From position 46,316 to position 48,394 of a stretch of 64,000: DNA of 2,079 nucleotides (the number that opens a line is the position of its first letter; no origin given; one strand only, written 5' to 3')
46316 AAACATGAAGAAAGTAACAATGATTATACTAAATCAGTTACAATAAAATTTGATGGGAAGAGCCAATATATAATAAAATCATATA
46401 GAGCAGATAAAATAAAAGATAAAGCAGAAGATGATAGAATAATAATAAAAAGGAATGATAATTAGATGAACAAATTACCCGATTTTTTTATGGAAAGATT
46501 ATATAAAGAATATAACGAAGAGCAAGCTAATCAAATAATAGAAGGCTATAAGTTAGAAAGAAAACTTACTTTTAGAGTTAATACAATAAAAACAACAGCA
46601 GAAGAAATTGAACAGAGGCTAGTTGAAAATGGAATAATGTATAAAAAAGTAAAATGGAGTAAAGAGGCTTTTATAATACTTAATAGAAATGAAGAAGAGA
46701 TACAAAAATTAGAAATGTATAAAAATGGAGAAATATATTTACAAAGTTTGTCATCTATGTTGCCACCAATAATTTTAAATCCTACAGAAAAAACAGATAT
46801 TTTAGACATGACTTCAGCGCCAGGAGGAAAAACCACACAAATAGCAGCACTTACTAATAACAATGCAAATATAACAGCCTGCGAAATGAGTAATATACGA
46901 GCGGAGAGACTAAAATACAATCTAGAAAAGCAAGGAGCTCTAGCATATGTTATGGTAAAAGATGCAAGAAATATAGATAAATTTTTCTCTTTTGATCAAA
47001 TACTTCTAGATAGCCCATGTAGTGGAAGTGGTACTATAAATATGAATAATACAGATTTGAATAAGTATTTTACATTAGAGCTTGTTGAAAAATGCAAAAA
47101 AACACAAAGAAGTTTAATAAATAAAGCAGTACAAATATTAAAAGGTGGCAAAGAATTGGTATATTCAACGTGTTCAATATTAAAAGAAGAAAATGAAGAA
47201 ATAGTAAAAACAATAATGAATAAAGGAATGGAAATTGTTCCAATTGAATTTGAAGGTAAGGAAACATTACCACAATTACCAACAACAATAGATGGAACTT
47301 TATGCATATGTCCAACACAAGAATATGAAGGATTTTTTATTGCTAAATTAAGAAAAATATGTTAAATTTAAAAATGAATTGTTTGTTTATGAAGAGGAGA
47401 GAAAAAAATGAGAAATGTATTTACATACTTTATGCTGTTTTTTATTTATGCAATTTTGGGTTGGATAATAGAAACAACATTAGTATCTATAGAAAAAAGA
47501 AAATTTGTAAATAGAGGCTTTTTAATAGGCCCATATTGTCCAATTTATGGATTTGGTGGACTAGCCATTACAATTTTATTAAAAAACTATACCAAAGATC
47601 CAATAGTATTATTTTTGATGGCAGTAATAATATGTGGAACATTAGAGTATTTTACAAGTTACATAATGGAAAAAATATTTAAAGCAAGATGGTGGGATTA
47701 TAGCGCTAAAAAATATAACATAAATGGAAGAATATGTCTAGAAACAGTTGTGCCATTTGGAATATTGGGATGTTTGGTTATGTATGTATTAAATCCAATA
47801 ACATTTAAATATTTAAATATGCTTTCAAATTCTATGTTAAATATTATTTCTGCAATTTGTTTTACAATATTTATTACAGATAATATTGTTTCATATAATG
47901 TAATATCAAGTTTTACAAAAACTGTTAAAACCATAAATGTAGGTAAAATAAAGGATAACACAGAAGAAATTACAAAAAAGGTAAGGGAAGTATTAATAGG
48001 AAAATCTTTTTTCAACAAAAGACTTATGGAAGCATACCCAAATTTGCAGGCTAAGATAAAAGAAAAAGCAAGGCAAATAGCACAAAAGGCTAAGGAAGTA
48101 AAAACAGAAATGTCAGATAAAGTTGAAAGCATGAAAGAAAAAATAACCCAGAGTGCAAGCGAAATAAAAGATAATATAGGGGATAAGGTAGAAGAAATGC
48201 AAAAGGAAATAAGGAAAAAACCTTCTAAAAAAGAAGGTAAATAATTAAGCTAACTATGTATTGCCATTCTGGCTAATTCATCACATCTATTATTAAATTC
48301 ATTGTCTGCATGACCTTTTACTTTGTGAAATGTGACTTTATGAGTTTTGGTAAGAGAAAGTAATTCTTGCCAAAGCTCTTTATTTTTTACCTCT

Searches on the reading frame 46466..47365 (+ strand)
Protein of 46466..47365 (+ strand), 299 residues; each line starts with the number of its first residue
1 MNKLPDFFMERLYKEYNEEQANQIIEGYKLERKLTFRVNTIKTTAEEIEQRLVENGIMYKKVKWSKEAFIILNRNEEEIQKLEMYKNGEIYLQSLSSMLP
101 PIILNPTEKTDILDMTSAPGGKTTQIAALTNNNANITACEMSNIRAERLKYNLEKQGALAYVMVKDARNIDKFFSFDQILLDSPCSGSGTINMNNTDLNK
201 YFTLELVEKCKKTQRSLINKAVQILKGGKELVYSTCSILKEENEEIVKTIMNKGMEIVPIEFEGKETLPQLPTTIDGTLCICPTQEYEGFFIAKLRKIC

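Call 3: search_protein_families(library=pfam, proteins=[window:46466-47365:+], max_evalue=0.01)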
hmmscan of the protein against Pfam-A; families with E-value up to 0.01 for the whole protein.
window:46466-47365:+ (299 aa): 5 families
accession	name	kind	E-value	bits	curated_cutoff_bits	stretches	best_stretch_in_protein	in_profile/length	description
PF01189.24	Methyltr_RsmB-F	-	3.6e-44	151.3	27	1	102-296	2-199/199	16S rRNA methyltransferase RsmB/F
PF22458.1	RsmF-B_ferredox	-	3.9e-11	43.4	27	1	5-72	2-68/74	Methyltr_RsmF/B-like, ferredoxin-like domain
PF17125.10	Methyltr_RsmF_N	-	1.2e-10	42.1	34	1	4-94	1-85/86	N-terminal domain of 16S rRNA methyltransferase RsmF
PF13847.12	Methyltransf_31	-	0.00013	22.2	27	1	108-248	3-124/145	Methyltransferase domain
PF21148.3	NSUN5_fdxn-like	-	0.0075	17.1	24.5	0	37-74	6-43/78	NOL1/NOP2/Sun domain family member 5, ferredoxin-like domain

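Call 4: search_protein_families(library=ncbifam, proteins=[window:46466-47365:+], max_evalue=0.01)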
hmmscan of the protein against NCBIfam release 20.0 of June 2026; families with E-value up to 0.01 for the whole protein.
window:46466-47365:+ (299 aa): 9 families
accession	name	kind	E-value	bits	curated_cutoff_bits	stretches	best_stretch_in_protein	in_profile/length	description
TIGR00446.1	nop2p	subfamily_domain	3.2e-63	213.4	210.45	1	37-297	2-264/264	NOL1/NOP2/sun family putative RNA methylase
NF011494.0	PRK14902.1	equivalog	1.1e-62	212.2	319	1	4-298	149-443/444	16S rRNA (cytosine(967)-C(5))-methyltransferase RsmB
NF011493.0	PRK14901.1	equivalog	1.6e-53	182.1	540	1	3-297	150-445/447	16S rRNA (cytosine(967)-C(5))-methyltransferase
NF008898.0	PRK11933.1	equivalog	1.7e-52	178.5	588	1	3-298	7-311/480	16S rRNA (cytosine(1407)-C(5))-methyltransferase RsmF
TIGR00563.1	rsmB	equivalog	5e-51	174.2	269.05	1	4-297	144-435/437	16S rRNA (cytosine(967)-C(5))-methyltransferase RsmB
NF008149.0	PRK10901.1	equivalog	3e-48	164.9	375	1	4-297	150-432/434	16S rRNA (cytosine(967)-C(5))-methyltransferase RsmB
NF040814.1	tRNA_cyt_mtase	equivalog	4.1e-44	150.8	550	1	29-254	30-252/305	tRNA (cytosine(49)-C(5))-methyltransferase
NF011495.0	PRK14903.1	equivalog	1.2e-35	123.2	503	1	13-298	143-430/431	16S rRNA (cytosine(967)-C(5))-methyltransferase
NF041567.1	mtaseRsmF_Thermus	equivalog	2.4e-29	102.2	690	1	30-255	19-240/443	16S rRNA (cytosine(1407)-C(5))-methyltransferase RsmF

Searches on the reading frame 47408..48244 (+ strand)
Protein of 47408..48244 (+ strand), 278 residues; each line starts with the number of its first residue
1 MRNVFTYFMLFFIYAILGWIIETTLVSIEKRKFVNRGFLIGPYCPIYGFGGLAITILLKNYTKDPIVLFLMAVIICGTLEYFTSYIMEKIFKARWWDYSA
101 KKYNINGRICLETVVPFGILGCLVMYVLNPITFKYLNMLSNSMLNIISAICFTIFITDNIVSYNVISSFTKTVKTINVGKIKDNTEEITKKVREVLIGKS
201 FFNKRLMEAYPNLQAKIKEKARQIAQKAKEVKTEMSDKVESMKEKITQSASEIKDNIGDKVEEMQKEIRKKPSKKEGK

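Call 3: search_protein_families(library=pfam, proteins=[window:47408-48244:+], max_evalue=0.01)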
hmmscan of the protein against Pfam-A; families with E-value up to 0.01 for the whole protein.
window:47408-48244:+ (278 aa): 3 families
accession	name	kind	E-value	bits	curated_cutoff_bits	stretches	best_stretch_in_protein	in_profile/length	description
PF06541.16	ABC_trans_CmpB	-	8.8e-53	179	25.9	1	9-162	1-150/151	Putative ABC-transporter type IV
PF01442.23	Apolipoprotein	-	0.00021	21.5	90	1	187-268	77-141/190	Apolipoprotein A1/A4/E domain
PF12732.12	YtxH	-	0.0026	18.6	37.5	0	212-257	25-70/71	YtxH-like protein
